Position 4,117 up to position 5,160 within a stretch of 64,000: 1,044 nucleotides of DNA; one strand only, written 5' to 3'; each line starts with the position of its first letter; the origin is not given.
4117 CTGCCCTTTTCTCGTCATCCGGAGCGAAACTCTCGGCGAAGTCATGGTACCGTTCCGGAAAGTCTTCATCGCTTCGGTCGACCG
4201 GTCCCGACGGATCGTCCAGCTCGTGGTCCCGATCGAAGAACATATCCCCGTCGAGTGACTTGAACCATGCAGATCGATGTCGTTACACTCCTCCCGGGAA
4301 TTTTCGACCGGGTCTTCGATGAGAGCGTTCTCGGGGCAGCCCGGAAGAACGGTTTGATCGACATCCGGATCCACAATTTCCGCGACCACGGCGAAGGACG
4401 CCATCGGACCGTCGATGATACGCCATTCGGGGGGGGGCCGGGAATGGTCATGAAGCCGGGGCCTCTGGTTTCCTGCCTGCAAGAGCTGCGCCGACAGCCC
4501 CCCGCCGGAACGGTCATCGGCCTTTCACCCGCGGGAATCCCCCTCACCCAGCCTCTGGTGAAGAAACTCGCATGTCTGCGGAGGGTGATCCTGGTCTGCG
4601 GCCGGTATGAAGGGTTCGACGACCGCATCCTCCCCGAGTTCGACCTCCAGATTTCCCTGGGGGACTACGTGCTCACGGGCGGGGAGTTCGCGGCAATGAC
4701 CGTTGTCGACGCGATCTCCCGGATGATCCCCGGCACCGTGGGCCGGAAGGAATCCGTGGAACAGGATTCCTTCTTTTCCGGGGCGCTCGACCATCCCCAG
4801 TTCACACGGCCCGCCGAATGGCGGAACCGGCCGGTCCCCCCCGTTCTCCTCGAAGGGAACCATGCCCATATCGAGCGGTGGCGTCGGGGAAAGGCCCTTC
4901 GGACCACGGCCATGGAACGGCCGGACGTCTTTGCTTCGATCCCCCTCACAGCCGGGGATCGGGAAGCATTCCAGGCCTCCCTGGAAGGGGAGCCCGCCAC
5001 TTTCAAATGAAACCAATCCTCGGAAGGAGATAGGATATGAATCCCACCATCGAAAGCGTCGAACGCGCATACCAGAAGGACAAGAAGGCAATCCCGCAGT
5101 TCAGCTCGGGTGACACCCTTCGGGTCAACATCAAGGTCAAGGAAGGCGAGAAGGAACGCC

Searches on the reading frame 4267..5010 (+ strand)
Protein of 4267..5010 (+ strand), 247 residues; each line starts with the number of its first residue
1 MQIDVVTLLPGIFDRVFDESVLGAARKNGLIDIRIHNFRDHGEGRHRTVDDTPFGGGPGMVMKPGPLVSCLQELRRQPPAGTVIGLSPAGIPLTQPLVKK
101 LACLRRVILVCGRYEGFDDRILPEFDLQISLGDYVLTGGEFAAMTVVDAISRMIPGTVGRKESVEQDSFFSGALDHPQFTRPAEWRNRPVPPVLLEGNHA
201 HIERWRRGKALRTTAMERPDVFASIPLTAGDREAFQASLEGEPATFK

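Call 7: search_protein_families(library=pfam, proteins=[window:4267-5010:+], max_evalue=0.00001)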
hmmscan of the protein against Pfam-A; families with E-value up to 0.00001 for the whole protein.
window:4267-5010:+ (247 aa): 1 family
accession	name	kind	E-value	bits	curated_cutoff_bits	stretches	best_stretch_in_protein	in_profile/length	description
PF01746.26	tRNA_m1G_MT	-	2.3e-49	168.2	27.3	1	24-219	3-195/195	tRNA (Guanine-1)-methyltransferase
